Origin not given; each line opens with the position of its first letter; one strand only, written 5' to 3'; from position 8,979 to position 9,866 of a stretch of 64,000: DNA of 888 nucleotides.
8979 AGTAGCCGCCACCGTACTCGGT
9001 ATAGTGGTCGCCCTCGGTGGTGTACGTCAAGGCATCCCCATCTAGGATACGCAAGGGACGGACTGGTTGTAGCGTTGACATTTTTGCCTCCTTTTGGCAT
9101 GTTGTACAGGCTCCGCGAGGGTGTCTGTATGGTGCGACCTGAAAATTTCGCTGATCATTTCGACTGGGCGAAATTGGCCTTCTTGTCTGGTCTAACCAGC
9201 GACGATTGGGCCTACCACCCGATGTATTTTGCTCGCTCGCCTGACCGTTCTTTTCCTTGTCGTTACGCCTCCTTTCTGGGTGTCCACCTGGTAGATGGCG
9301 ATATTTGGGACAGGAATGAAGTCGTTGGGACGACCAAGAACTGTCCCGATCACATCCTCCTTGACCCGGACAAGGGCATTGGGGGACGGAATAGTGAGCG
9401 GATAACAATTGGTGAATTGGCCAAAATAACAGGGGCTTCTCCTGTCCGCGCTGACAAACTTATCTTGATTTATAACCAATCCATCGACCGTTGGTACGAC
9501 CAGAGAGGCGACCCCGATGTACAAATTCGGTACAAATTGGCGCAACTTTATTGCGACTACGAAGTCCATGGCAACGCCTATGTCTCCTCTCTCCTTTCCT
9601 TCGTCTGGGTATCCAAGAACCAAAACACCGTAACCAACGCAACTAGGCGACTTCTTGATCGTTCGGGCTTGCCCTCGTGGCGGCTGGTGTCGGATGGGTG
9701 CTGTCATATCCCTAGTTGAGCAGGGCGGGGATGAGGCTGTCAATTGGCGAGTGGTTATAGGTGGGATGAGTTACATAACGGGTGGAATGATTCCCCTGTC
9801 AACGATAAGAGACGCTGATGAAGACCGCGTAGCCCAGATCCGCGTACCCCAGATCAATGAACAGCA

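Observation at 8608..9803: Transposon-like 1.18-kb cassette with 36-nt terminal IRs, 8-bp target duplication and two unknown divergent genes but no transposase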

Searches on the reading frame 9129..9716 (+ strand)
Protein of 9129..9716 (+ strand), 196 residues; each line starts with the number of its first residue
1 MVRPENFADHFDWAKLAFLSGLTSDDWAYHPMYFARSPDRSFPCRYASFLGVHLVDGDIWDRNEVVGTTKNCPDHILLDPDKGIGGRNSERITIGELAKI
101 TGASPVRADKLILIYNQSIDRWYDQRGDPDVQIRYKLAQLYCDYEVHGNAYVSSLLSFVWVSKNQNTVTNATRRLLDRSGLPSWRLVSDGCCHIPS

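Call 8: search_protein_families(library=pfam, proteins=[window:9129-9716:+], max_evalue=1)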
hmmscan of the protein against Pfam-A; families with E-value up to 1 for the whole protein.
window:9129-9716:+ (196 aa): 1 family
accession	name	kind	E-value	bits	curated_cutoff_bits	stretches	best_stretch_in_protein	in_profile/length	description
PF23545.1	Zn_ribbon_HMPTM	-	0.11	12.5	27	1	54-75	15-36/45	HMPTM N-terminal zinc ribbon domain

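Call 9: search_protein_families(library=ncbifam, proteins=[window:9129-9716:+], max_evalue=1)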
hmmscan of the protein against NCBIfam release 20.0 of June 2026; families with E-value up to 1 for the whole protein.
window:9129-9716:+ (196 aa): 0 families

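Call 10: search_protein_families(library=padloc, proteins=[window:9129-9716:+], max_evalue=1)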
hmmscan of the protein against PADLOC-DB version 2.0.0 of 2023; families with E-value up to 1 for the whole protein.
window:9129-9716:+ (196 aa): 0 families

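Call 11: find_homologous_proteins(query=window:9129-9716:+)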
Query window:9129-9716:+ (196 aa): 4 proteins with E <= 0.001 among 75 candidates.
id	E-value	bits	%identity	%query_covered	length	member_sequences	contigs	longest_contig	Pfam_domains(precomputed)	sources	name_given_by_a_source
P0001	1.7e-134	464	100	100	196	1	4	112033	-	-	-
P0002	1.8e-55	206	50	99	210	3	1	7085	-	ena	-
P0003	6.7e-54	200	48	99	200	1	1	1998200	-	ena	-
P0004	4.2e-32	129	40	96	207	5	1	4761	-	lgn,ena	-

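Call 13: find_encoding_contigs(protein=P0001, flank=10000, max_places=10)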
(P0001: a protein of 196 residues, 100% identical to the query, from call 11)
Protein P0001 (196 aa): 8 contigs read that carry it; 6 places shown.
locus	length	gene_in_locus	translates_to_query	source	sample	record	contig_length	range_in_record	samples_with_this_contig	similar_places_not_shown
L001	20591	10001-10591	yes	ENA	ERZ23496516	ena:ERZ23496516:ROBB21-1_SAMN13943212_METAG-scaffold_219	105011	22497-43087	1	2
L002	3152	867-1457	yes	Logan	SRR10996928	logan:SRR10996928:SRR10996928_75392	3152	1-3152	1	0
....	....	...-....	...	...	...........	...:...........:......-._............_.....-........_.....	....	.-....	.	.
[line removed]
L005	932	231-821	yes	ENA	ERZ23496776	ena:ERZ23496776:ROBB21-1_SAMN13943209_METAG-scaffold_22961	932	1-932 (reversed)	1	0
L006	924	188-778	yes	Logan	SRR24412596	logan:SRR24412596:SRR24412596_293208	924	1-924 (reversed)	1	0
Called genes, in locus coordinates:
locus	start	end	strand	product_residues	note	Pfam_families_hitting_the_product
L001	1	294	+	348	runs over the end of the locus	-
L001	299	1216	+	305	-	PF01156:IU_nuc_hydro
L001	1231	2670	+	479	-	PF01663:Phosphodiest, PF00884:Sulfatase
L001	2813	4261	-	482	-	PF00355:Rieske, PF11723:Aromatic_hydrox (faint)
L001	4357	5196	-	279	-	PF00106:adh_short, PF13561:adh_short_C2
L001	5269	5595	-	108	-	-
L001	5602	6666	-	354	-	PF08450:SGL (faint), PF13449:Phytase-like (faint), PF24684:Vgb_lyase (weak), PF06739:SBBP (faint), PF17170:DUF5128 (faint), PF01436:NHL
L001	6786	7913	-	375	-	PF07394:DUF1501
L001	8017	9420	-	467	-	PF08811:DUF1800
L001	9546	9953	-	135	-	-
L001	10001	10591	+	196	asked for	-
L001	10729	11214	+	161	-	-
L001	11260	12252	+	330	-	-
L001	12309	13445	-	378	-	PF00285:Citrate_synt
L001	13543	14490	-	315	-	PF02779:Transket_pyr, PF22613:Transketolase_C_1 (faint), PF02780:Transketolase_C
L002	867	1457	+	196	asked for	-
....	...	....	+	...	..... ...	-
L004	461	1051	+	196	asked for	-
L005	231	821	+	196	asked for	-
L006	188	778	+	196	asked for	-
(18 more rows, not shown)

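Call 14: find_encoding_contigs(protein=P0003, flank=10000, max_places=6)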
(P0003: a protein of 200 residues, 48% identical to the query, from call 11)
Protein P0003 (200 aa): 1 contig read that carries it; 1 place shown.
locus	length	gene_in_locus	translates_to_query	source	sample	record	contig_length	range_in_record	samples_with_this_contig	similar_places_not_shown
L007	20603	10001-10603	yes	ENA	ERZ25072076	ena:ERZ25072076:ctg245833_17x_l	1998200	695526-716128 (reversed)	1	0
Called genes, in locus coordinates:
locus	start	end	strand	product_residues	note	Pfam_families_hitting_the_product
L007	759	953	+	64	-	PF05930:Phage_AlpA, PF12728:HTH_17 (weak)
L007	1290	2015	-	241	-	-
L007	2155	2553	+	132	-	-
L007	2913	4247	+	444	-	PF13005:zf-IS66, PF03050:DDE_Tnp_IS66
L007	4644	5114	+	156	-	PF13384:HTH_23, PF13551:HTH_29, PF13565:HTH_32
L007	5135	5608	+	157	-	PF13358:DDE_3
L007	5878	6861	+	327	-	PF13737:DDE_Tnp_1_5, PF01609:DDE_Tnp_1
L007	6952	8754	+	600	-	-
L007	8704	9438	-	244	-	-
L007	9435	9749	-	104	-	PF21716:dnstrm_HI1420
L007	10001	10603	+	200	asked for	-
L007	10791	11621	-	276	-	PF13814:Replic_Relax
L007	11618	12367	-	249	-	-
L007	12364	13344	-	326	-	-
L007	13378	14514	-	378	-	-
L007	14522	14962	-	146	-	-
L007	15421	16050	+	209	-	-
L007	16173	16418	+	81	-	-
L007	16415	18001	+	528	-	PF12161:HsdM_N, PF02384:N6_Mtase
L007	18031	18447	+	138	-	PF08780:NTase_sub_bind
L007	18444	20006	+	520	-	PF01909:NTP_transf_2 (faint), PF18765:Polbeta (weak), PF01420:Methylase_S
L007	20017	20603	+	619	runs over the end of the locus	PF02463:SMC_N (faint), PF13175:AAA_15 (faint), PF13304:AAA_21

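Call 15: find_encoding_contigs(protein=P0002, flank=10000, max_places=6)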
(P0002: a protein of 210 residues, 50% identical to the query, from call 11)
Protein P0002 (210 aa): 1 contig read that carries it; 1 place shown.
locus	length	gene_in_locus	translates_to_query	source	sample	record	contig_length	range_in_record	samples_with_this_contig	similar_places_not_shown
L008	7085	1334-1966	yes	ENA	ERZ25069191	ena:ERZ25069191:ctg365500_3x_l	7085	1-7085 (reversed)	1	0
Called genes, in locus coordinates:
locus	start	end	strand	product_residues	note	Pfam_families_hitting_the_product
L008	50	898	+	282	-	-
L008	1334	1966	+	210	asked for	-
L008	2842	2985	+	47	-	-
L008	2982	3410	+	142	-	PF06114:Peptidase_M78 (weak)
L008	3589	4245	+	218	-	-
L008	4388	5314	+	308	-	PF11312:Methyltransf_34 (weak)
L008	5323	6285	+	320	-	PF08902:DUF1848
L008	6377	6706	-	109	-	-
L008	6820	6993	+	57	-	-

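Call 16: find_encoding_contigs(protein=P0004, flank=10000, max_places=6)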
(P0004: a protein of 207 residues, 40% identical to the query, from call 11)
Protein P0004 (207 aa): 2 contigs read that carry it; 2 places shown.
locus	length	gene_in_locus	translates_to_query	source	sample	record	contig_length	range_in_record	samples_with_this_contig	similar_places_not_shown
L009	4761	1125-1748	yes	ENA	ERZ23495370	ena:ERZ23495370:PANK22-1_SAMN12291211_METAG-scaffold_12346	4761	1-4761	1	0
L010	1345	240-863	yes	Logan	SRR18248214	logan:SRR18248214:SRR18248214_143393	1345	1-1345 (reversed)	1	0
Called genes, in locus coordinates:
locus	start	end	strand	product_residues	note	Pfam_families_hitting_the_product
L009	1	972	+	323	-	?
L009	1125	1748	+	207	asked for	-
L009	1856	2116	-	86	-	-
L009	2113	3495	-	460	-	PF01385:OrfB_IS605, PF07282:Cas12f1-like_TNB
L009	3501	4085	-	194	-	PF00239:Resolvase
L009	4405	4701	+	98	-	-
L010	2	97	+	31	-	?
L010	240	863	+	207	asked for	-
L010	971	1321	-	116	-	-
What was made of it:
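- Two of the three nearest relatives sit among mobile DNA: L007 and L009 (calls 14, 16).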

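Call 31: predict_structure(alignment_id=A1)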
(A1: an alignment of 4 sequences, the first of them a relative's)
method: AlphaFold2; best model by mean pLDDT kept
length: 196 residues; sequences in the alignment: 4
mean_pLDDT: 50.8   pTM: 0.54
mean pLDDT of the five models: 50.8, 41.1, 40.2, 37.7, 34.6
residues with pLDDT >= 90: 0; 70-90: 44; 50-70: 48; < 50: 104
segments of 3 or more residues with pLDDT < 50: 1-10, 28-107, 119-125, 191-196
pLDDT, mean of each block of 10 residues (from residue 1): 38 57 53 40 40 34 31 33 29 26 44 55 53 70 74 67 80 76 72 37
secondary structure, 60 per line:
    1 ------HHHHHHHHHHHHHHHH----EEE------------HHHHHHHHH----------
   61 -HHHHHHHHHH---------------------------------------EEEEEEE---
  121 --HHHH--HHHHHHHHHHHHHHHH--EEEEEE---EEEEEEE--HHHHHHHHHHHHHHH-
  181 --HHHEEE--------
elements in order: H7-22 E27-29 H42-50 H62-71 E111-117 H123-126 H129-144 E147-152 E156-162 H165-179 E186-188
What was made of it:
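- Tried and rejected: The first AlphaFold run used 4 sequences and was poor (pLDDT 50.8; call 31).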

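Call 33: search_protein_representatives(alignment_id=A1)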
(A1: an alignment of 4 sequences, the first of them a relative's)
Query: 4 sequences, 208 profile positions. Proteins with E-value up to 0.001 (for the whole library): 281; up to 1e-10: 151; up to 1e-30: 26. The best 150 are listed.
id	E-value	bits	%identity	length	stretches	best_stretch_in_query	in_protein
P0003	9.4e-109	378.1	-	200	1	1-202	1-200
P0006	1.6e-69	249.9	-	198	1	2-198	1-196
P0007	7.4e-51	188.9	-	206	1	2-201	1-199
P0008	2.2e-49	184.1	-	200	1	2-203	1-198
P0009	2.1e-48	180.9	-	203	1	2-198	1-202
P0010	2.9e-47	177.2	-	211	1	2-203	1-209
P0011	3.5e-47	176.9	-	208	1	2-203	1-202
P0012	9.2e-46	172.3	-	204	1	2-195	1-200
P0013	4.1e-44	166.9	-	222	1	33-196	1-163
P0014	2.0e-43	164.7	-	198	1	2-198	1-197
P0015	5.7e-43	163.2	-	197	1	2-198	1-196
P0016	1.1e-42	162.3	-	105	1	19-122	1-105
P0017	4.9e-42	160.1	-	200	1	2-198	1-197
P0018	5.6e-42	159.9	-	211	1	2-196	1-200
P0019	2.4e-40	154.6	-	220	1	2-191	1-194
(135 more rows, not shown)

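Call 35: search_protein_families(library=pfam, alignment_id=A2, max_evalue=0.01)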
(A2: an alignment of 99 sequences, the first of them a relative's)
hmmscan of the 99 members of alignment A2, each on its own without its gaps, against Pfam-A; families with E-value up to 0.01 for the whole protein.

A. member 1, P0001 (196 aa): 0 families

B. families by the number of members that match (of 99 scanned): 1 family
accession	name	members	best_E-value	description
PF13413.12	HTH_25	1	0.00035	Helix-turn-helix domain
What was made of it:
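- On Class I SAM-dependent methyltransferase (ORF B): No Pfam hit in 99 members (call 35).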

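Call 36: search_solved_structures(query=A2, max_evalue=10, show_alignments=2)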
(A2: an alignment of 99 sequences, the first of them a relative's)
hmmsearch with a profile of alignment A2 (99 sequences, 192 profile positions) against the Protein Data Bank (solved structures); distinct sequences matched with E-value up to 10: 0.

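Call 37: find_homologous_proteins(query=A2, max_evalue=0.00001)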
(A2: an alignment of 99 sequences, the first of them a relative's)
Query A2 (99 sequences) (196 aa, profile of the alignment): 405 proteins with E <= 0.00001 among 5036 candidates; the best 120 are listed.
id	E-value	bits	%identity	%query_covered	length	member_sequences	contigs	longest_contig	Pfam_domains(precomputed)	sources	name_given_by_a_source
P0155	2.2e-69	251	36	92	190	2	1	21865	-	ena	-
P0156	9.2e-68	246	34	94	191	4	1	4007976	-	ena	-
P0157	2.2e-67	244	30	92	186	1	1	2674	-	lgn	-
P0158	3.8e-67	244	35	93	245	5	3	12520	-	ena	-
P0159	4.9e-67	243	34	94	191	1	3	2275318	-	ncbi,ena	-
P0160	1.4e-66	242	30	95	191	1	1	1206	-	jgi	jgi:hypothetical protein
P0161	2.6e-66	241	31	95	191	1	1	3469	-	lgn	-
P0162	4.5e-66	240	28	95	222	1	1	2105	-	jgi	jgi:hypothetical protein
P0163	8.2e-66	239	32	93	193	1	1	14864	-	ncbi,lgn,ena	-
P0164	8.7e-66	239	30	94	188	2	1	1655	-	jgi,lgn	jgi:hypothetical protein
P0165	9.4e-66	239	28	95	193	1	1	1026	-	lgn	-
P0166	9.7e-66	239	31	93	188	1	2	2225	-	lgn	-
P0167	9.7e-66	239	32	95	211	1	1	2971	-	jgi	-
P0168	1.4e-65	238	34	95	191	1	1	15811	-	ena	-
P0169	1.5e-65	238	31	94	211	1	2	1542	-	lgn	-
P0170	1.7e-65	238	28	92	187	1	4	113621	-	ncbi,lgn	ncbi:MAG: hypothetical protein ACLQVJ_15070 [Syntrophobacteraceae bacterium]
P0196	3.6e-64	234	32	95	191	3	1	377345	-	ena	-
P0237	1.6e-62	228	28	95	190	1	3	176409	-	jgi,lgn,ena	-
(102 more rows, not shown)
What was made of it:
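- The family has over 400 clusters of stand-alone proteins of about 190 aa, typically seen on one contig each (calls 33, 37).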

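Call 40: find_encoding_contigs(protein=P0156, flank=6000, max_places=3)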
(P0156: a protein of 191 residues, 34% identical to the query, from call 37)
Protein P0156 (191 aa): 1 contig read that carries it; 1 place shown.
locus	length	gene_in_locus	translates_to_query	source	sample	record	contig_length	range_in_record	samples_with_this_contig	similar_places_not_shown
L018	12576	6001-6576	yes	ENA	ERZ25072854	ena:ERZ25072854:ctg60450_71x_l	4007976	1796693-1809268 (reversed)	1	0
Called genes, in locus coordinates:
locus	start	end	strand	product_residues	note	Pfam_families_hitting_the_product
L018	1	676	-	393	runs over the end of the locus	PF00155:Aminotran_1_2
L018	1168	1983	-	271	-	PF01738:DLH, PF08840:BAAT_C (faint), PF00326:Peptidase_S9 (weak)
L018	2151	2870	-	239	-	PF01738:DLH, PF00326:Peptidase_S9 (faint), PF08840:BAAT_C (weak)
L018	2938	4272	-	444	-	PF00202:Aminotran_3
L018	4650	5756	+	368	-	PF00817:IMS, PF11798:IMS_HHH, PF11799:IMS_C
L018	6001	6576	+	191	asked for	-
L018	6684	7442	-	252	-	PF01996:F420_ligase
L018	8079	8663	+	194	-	PF01923:Cob_adeno_trans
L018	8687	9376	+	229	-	PF00117:GATase, PF07685:GATase_3 (weak), PF01174:SNO (weak)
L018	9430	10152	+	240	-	PF00977:His_biosynth, PF01207:Dus (weak)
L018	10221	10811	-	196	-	PF13302:Acetyltransf_3, PF00583:Acetyltransf_1, PF13523:Acetyltransf_8 (weak)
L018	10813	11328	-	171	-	PF00293:NUDIX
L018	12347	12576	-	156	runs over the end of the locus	PF00111:Fer2, PF01799:Fer2_2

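Call 41: find_encoding_contigs(protein=P0159, flank=6000, max_places=3)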
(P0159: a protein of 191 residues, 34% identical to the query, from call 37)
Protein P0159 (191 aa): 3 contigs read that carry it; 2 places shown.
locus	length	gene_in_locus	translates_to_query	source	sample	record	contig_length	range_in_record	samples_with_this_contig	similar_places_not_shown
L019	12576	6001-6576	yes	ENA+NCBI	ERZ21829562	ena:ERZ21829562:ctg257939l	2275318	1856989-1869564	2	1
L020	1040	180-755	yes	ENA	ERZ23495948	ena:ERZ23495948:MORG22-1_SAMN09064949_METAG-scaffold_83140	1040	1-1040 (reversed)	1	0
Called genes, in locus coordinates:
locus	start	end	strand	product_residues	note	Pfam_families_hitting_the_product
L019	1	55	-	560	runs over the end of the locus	PF00012:HSP70 (faint)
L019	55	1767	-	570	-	PF27167:HTH_GRAD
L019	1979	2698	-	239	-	PF01738:DLH, PF00326:Peptidase_S9 (faint), PF08840:BAAT_C (weak)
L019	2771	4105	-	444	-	PF00202:Aminotran_3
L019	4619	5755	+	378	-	PF00817:IMS, PF11798:IMS_HHH, PF11799:IMS_C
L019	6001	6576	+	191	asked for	-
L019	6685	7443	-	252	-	PF01996:F420_ligase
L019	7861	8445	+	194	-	PF01923:Cob_adeno_trans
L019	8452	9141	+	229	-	PF00117:GATase, PF07685:GATase_3 (weak), PF01174:SNO (weak)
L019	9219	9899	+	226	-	PF00977:His_biosynth, PF01207:Dus (weak)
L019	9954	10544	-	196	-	PF13302:Acetyltransf_3, PF00583:Acetyltransf_1, PF13523:Acetyltransf_8 (weak)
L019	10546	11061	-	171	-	PF00293:NUDIX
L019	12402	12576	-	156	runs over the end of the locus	PF00111:Fer2, PF01799:Fer2_2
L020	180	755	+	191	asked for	-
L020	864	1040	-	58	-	?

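Call 42: find_encoding_contigs(protein=P0196, flank=6000, max_places=3)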
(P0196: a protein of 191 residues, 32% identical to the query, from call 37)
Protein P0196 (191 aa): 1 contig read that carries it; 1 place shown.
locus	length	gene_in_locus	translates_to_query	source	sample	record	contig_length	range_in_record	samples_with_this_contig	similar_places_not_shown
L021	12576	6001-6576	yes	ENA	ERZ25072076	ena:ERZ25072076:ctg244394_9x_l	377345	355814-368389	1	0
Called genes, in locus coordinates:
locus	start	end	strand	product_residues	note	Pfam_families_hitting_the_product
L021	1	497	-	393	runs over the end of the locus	PF00155:Aminotran_1_2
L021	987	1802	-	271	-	PF01738:DLH, PF08840:BAAT_C (faint), PF00326:Peptidase_S9 (weak)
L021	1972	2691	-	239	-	PF01738:DLH, PF02129:Peptidase_S15 (weak), PF00326:Peptidase_S9 (faint), PF08840:BAAT_C (weak)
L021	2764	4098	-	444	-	PF00202:Aminotran_3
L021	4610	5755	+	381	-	PF00817:IMS, PF11798:IMS_HHH, PF11799:IMS_C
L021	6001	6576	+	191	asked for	-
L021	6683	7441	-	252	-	PF01996:F420_ligase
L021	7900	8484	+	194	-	PF01923:Cob_adeno_trans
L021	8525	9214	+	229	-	PF00117:GATase, PF07685:GATase_3 (weak), PF01174:SNO (weak)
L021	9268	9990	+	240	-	PF00977:His_biosynth, PF01207:Dus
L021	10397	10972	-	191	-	PF13302:Acetyltransf_3, PF13523:Acetyltransf_8 (weak), PF00583:Acetyltransf_1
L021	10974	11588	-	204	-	PF00293:NUDIX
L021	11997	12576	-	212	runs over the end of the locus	-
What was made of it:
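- In three related genomes (L018, L019, L021) the gene sits in the same place after dinB (calls 40-42). Three related genomes keep the gene at the same site after dinB (calls 40-42).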

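Call 43: find_encoding_contigs(protein=P0237, flank=6000, max_places=3)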
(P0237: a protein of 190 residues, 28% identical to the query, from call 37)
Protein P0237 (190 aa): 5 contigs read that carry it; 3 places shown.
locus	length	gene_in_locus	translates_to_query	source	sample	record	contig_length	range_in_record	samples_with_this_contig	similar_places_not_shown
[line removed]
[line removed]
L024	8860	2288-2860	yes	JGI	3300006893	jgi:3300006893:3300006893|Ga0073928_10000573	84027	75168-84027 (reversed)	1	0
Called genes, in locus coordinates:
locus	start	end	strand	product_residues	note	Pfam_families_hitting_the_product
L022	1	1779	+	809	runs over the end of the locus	PF03190:Thioredox_DsbH, PF13899:Thioredoxin_7, PF11412:DsbD_N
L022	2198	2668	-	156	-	-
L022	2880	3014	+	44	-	PF10262:Rdx (weak)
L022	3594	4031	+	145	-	PF00011:HSP20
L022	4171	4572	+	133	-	PF00011:HSP20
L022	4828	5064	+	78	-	-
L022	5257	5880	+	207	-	-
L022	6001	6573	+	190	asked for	-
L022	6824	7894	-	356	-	PF10117:McrBC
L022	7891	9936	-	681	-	PF28530:DUF8426, PF13191:AAA_16 (faint), PF20720:nSTAND3 (weak), PF07728:AAA_5, PF28529:McrB_lid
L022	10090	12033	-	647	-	-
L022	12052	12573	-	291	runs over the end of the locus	-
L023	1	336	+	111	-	?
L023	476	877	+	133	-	PF00011:HSP20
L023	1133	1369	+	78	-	-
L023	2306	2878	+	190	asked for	-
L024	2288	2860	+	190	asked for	-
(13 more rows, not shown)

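Call 44: find_encoding_contigs(protein=P0170, flank=6000, max_places=3)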
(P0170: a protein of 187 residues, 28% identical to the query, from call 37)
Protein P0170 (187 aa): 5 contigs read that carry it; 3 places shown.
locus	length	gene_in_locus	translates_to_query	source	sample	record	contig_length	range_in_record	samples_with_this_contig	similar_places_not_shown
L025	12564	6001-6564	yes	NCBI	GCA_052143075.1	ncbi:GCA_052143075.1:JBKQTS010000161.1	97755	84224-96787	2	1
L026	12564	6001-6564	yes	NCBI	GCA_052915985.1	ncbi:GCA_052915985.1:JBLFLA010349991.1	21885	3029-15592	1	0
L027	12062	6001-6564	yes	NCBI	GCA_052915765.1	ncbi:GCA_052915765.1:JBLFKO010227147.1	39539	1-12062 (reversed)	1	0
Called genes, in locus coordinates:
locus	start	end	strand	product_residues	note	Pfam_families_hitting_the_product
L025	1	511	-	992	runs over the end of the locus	PF04313:HSDR_N, PF00270:DEAD, PF04851:ResIII, PF18766:SWI2_SNF2, PF22679:T1R_D3-like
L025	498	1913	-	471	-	PF01420:Methylase_S (faint)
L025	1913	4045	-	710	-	PF12161:HsdM_N, PF02384:N6_Mtase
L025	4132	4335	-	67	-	-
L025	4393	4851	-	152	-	-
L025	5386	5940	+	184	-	PF05443:ROS_MUCR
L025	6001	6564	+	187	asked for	-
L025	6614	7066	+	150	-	PF05014:Nuc_deoxyrib_tr, PF15891:Nuc_deoxyri_tr2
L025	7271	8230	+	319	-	PF00882:Zn_dep_PLPC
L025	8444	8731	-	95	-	PF00216:Bac_DNA_binding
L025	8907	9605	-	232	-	PF10056:DUF2293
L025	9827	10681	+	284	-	PF23139:OB_YrrC, PF14520:HHH_5, PF14490:HHH_RecD2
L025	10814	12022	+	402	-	PF05970:PIF1 (faint), PF13086:AAA_11 (faint), PF13245:AAA_19, PF13604:AAA_30, PF01443:Viral_helicase1 (weak), PF18335:SH3_13, PF13538:UvrD_C_2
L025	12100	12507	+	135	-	-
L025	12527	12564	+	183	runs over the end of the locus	PF07929:PRiA4_ORF3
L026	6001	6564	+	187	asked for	-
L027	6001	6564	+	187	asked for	-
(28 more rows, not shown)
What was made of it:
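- ORF B relatives lie beside type I restriction-modification genes (L007, L025-27), McrBC (L022-24) and mobile elements (calls 14, 16, 43, 44).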

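Call 45: predict_structure(alignment_id=A3)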
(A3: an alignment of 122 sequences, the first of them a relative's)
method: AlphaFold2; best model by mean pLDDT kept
length: 196 residues; sequences in the alignment: 122
mean_pLDDT: 91.7   pTM: 0.89
mean pLDDT of the five models: 91.7, 90.7, 90.2, 90.1, 89.8
residues with pLDDT >= 90: 154; 70-90: 33; 50-70: 9; < 50: 0
segments of 3 or more residues with pLDDT < 50: none
pLDDT, mean of each block of 10 residues (from residue 1): 82 96 97 83 95 95 95 96 87 96 95 89 70 95 97 95 98 97 95 76
secondary structure, 60 per line:
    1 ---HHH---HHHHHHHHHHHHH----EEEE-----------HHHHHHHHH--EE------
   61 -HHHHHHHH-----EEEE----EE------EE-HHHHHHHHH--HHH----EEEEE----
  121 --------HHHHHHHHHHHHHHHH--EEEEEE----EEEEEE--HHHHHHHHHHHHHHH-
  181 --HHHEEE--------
elements in order: H10-22 E27-30 H42-50 H62-69 E75-78 H94-102 E112-116 H129-144 E147-152 E157-162 H165-179 E186-188
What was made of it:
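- The model is confident (pLDDT 91.7, pTM 0.89; call 45).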
